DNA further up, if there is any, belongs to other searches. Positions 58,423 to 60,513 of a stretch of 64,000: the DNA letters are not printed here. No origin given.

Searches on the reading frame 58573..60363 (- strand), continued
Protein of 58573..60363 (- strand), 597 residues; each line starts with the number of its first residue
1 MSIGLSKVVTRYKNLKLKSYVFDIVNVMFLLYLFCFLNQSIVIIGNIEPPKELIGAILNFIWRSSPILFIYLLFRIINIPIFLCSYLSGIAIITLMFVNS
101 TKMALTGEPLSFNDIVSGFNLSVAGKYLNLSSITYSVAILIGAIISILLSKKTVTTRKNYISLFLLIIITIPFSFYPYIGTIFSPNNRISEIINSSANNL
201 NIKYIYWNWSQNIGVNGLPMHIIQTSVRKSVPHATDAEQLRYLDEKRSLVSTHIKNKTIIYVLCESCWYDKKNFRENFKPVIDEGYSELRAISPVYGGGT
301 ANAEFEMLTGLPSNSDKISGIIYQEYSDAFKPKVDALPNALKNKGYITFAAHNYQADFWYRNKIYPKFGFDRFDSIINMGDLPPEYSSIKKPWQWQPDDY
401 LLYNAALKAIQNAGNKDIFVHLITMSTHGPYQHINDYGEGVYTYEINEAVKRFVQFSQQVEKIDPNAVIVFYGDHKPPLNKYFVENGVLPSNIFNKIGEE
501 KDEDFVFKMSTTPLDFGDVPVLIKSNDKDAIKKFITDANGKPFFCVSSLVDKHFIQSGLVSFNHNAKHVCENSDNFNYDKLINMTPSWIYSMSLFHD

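Call 62: search_protein_families(proteins=[L027:8599-9333:+, L027:9336-9767:+, L027:12005-13342:+, L029:5797-7479:+, L029:8541-9686:+, L029:11987-13438:-, L029:13595-14665:+, L036:6834-8699:+, L036:8801-9811:-, L036:12060-13595:-], library=ncbifam, max_evalue=1e-10)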
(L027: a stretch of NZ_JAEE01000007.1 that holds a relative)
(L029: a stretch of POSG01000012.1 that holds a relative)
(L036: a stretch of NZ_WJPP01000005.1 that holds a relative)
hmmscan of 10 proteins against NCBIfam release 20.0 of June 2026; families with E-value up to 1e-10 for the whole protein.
L027:8599-9333:+ (244 aa): 5 families
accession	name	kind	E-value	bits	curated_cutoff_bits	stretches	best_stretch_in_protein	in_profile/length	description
NF007722.0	PRK10414.1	equivalog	1.8e-108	361.7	402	1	1-238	1-238/244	tol-pal system-associated acyl-CoA thioesterase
TIGR02797.1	exbB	equivalog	1.5e-84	283.1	206.2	1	11-222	1-211/211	tonB-system energizer ExbB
TIGR02796.1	tolQ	equivalog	1.2e-49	169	221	1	11-206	1-200/216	protein TolQ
NF008066.0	PRK10801.1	equivalog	1.6e-27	96.5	403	1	132-202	129-199/230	Tol-Pal system protein TolQ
TIGR02805.1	exbB2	equivalog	8.2e-14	51.9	135.35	1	133-202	58-127/138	TonB-system energizer ExbB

L027:9336-9767:+ (143 aa): 5 families
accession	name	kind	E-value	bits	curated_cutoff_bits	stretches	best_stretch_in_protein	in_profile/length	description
NF008429.0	PRK11267.1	equivalog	1.7e-69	232.3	216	1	1-138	1-138/141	TonB system transport protein ExbD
TIGR02803.1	ExbD_1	equivalog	2.1e-60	202.2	152.95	1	15-136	1-122/122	TonB system transport protein ExbD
TIGR02801.1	tolR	equivalog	5.6e-35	120.8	127.3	1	15-133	2-127/129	protein TolR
NF008248.0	PRK11024.1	equivalog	3.2e-18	66.2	162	1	16-133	14-138/142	colicin uptake protein TolR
TIGR02804.1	ExbD_2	equivalog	1.7e-17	64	123.45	1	16-128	2-113/121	TonB system transport protein ExbD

L027:12005-13342:+ (445 aa): 10 families
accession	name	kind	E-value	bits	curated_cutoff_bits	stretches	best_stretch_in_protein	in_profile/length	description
NF011656.1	PRK15075.1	subfamily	3.9e-218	724.4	445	1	14-426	4-416/419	tricarballylate/proton symporter TcuC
TIGR00883.1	2A0106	subfamily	5.8e-130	433.9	443.45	1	25-415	1-400/400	metabolite/H+ symporter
NF007927.0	PRK10642.1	equivalog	2.5e-77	260.7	544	1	17-427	25-444/500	glycine betaine/L-proline transporter ProP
NF007710.0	PRK10406.1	subfamily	2.7e-70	237.6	550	1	8-416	13-418/432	MFS family transporter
NF007414.0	PRK09952.1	equivalog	5.1e-59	200.2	538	1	7-419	12-423/438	shikimate transporter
TIGR00891.1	2A0112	subfamily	1.6e-26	93.3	552.9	1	14-225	9-200/405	sialate:H+ symport family MFS transporter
NF003024.0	PRK03893.1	subfamily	2.2e-22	79.5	604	1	17-262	21-244/497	sialate:H+ symport family MFS transporter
TIGR00879.1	SP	subfamily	3.6e-16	58.8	237.8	1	10-207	50-237/510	sugar porter family MFS transporter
TIGR00895.1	2A0115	subfamily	2.4e-15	56.4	418.55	1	9-231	9-214/398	aromatic acid/H+ symport family MFS transporter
TIGR00880.1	2_A_01_02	superfamily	1.1e-13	51.6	131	0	73-207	13-131/141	multidrug resistance protein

L029:5797-7479:+ (560 aa): 53 families (the best 25 are shown)
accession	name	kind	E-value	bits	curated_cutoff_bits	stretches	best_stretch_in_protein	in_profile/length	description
NF004710.0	PRK06048.1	equivalog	1e-215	717.4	976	1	3-547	9-552/561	acetolactate synthase large subunit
TIGR00118.1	acolac_lg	equivalog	9.6e-214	710.9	538.35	1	3-548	2-550/557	biosynthetic-type acetolactate synthase large subunit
NF004919.0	PRK06276.1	equivalog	4.4e-198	659.3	866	1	3-552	2-557/582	acetolactate synthase large subunit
NF005651.0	PRK07418.1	subfamily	5.6e-197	655.7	942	1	2-552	19-579/617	acetolactate synthase large subunit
NF005860.0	PRK07789.1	equivalog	1e-194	648.3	881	1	3-548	35-594/615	acetolactate synthase large subunit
NF006319.0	PRK08527.1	equivalog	1e-189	631.7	905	1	3-553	5-559/565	acetolactate synthase large subunit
NF006524.0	PRK08978.1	equivalog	1.2e-184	614.6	738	1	3-548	2-540/548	acetolactate synthase 2 catalytic subunit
NF005228.0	PRK06725.1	equivalog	6.7e-184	612.2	991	1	3-552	17-565/571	acetolactate synthase large subunit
NF005824.0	PRK07710.1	equivalog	6.9e-178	592.5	976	1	2-547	17-563/573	acetolactate synthase large subunit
NF005409.0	PRK06965.1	equivalog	1.1e-176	588.8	1035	1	3-557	22-586/587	acetolactate synthase 3 catalytic subunit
NF006581.0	PRK09107.1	equivalog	4.4e-176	586.7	974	1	3-555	12-576/595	acetolactate synthase 3 large subunit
NF006016.1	PRK08155.1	equivalog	6.6e-175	582.7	870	1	3-552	4-552/554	acetolactate synthase large subunit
NF005058.0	PRK06466.1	equivalog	2.3e-172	574.4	951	1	2-542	4-557/574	acetolactate synthase 3 large subunit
NF006525.0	PRK08979.1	equivalog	3.4e-164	547.4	1084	1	1-545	3-558/572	acetolactate synthase 3 large subunit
NF005584.0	PRK07282.1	equivalog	3.2e-160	534.4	970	1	2-549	10-557/566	acetolactate synthase large subunit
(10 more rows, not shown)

L029:8541-9686:+ (381 aa): 13 families
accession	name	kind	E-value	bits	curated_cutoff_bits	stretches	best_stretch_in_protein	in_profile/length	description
NF041833.1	Fe_ADH_ErcA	equivalog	1.2e-101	340.6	550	1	11-381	11-382/382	alcohol dehydrogenase-like regulatory protein ErcA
TIGR02638.1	lactal_redase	equivalog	3.8e-97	325.5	523.15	1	3-375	2-377/379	lactaldehyde reductase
NF053866.1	CholDhdGbsBBac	equivalog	2.7e-90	302.8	550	1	4-381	11-391/392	choline dehydrogenase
NF007911.0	PRK10624.1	equivalog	1.1e-88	297.7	537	1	12-380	12-381/382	lactaldehyde reductase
NF007363.0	PRK09860.1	equivalog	5.4e-82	275.9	581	1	30-380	31-382/383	L-threonine dehydrogenase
NF058672.1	4HyButDHCUPNE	equivalog_domain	2e-70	237.9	500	1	10-380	9-377/378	4-hydroxybutyrate dehydrogenase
NF050025.1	SulfAcetaldRedSarD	equivalog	3e-70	237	700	1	2-381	2-385/385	sulfoacetaldehyde reductase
NF010378.0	PRK13805.1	equivalog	7.1e-69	232.6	951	1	4-381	458-864/872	bifunctional acetaldehyde-CoA/alcohol dehydrogenase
NF011998.0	PRK15454.1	equivalog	1.6e-65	221.4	556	1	5-375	24-389/395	ethanolamine utilization ethanol dehydrogenase EutG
TIGR03405.1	Phn_Fe-ADH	equivalog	7.3e-52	176.3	423.7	1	8-357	4-345/355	iron-containing alcohol dehydrogenase PsrA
TIGR04266.1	NDMA_methanol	equivalog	2.4e-46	158.4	625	1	24-351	32-362/420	NDMA-dependent methanol dehydrogenase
NF011717.0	PRK15138.1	equivalog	6.7e-24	84.7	645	1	31-338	30-342/387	alcohol dehydrogenase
NF041822.1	daptide_DH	equivalog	9.6e-17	60.9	300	1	32-220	2-194/363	daptide-type RiPP biosynthesis dehydogenase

L029:11987-13438:- (483 aa): 0 families

L029:13595-14665:+ (356 aa): 0 families

L036:6834-8699:+ (621 aa): 10 families
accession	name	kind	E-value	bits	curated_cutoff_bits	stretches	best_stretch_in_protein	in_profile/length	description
NF047683.1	TeichurnBiosyTuaG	equivalog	8.6e-26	91.1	400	1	130-287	4-159/252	teichuronic acid biosynthesis protein TuaG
NF007453.0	PRK10018.1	equivalog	6.8e-19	68.6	382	1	130-333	4-208/280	colanic acid biosynthesis glycosyltransferase WcaA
TIGR04017.1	WcaA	equivalog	1.1e-17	64.6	495.75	1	130-332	3-206/279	colanic acid biosynthesis glycosyltransferase WcaA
NF053739.1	GlytfEpsEBac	equivalog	5.6e-17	61.6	450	1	132-249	1-117/265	glycosyltransferase EpsE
TIGR03937.1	PgaC_IcaA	equivalog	7.2e-16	58.1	422.3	1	120-244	33-155/407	poly-beta-1,6-N-acetyl-D-glucosamine synthase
NF007482.0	PRK10073.1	equivalog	1.7e-15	56.8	423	1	130-229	4-100/334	glycosyltransferase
NF050050.1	ProtGlycPglI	equivalog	1.3e-14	54.3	500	1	132-240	2-109/306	GalNAc(5)-diNAcBac-PP-undecaprenol beta-1,3-glucosyltransferase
TIGR03965.1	mycofact_glyco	equivalog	9.7e-13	47.8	280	0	128-231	71-171/467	mycofactocin biosynthesis glycosyltransferase MftF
NF041875.1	EPS_EpsD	equivalog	1.4e-12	47.7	370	1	134-315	1-189/325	exopolysaccharide biosynthesis glycosyltransferase EpsD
NF038299.1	EPS_HpsN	equivalog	1.6e-11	43.7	425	0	132-244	1-111/317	hormogonium polysaccharide biosynthesis glycosyltransferase HpsN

L036:8801-9811:- (336 aa): 17 families
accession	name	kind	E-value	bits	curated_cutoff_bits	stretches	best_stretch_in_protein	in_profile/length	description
TIGR01179.1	galE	equivalog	9.6e-47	159.4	262.3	1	2-184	1-178/332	UDP-glucose 4-epimerase GalE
TIGR01181.1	dTDP_gluc_dehyt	equivalog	1.6e-42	145.7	365.1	1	2-230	1-229/321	dTDP-glucose 4,6-dehydratase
TIGR04180.1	EDH_00030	hypoth_equivalog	9e-37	126.7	475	1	3-236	1-229/297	NAD-dependent 4,6-dehydratase LegB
NF011728.1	PRK15181.1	equivalog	7.7e-34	117.2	760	1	3-331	18-339/348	Vi polysaccharide biosynthesis UDP-N-acetylglucosaminuronic acid C-4 epimerase TviC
NF007956.0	PRK10675.1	subfamily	6.6e-31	107.7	394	1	1-160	1-157/338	UDP-glucose 4-epimerase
TIGR02197.1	heptose_epim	equivalog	6e-25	88.1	274.6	1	3-237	1-235/316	ADP-glyceromanno-heptose 6-epimerase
NF007490.0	PRK10084.1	subfamily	7.1e-25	87.7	649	1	1-228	1-243/361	dTDP-glucose 4,6-dehydratase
NF007582.0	PRK10217.1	equivalog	6.2e-24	84.7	698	1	2-229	3-237/355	dTDP-glucose 4,6-dehydratase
NF042422.1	oxyalk_red_OleD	equivalog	1e-16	61.2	580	1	1-233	1-216/329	2-alkyl-3-oxoalkanoate reductase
TIGR02622.1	CDP_4_6_dhtase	equivalog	4.4e-16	59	278.45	1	2-170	6-172/352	CDP-glucose 4,6-dehydratase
NF043036.1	ErythonDh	equivalog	1.1e-15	57.7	325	1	1-201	1-198/321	D-erythronate dehydrogenase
NF047922.1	GDPFucSynFcl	equivalog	9e-14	51.6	500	1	59-332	36-304/308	GDP-L-fucose synthase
NF042423.1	oxyalk_red_Shew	equivalog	1.2e-13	50.8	580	1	2-185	10-177/331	2-alkyl-3-oxoalkanoate reductase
TIGR01472.1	gmd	equivalog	8.6e-13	48.2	415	1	4-173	4-176/342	GDP-mannose 4,6-dehydratase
NF008872.0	PRK11908.1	equivalog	9e-13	48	294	1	1-237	2-242/349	bifunctional UDP-4-keto-pentose/UDP-xylose synthase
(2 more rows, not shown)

L036:12060-13595:- (511 aa): 0 families
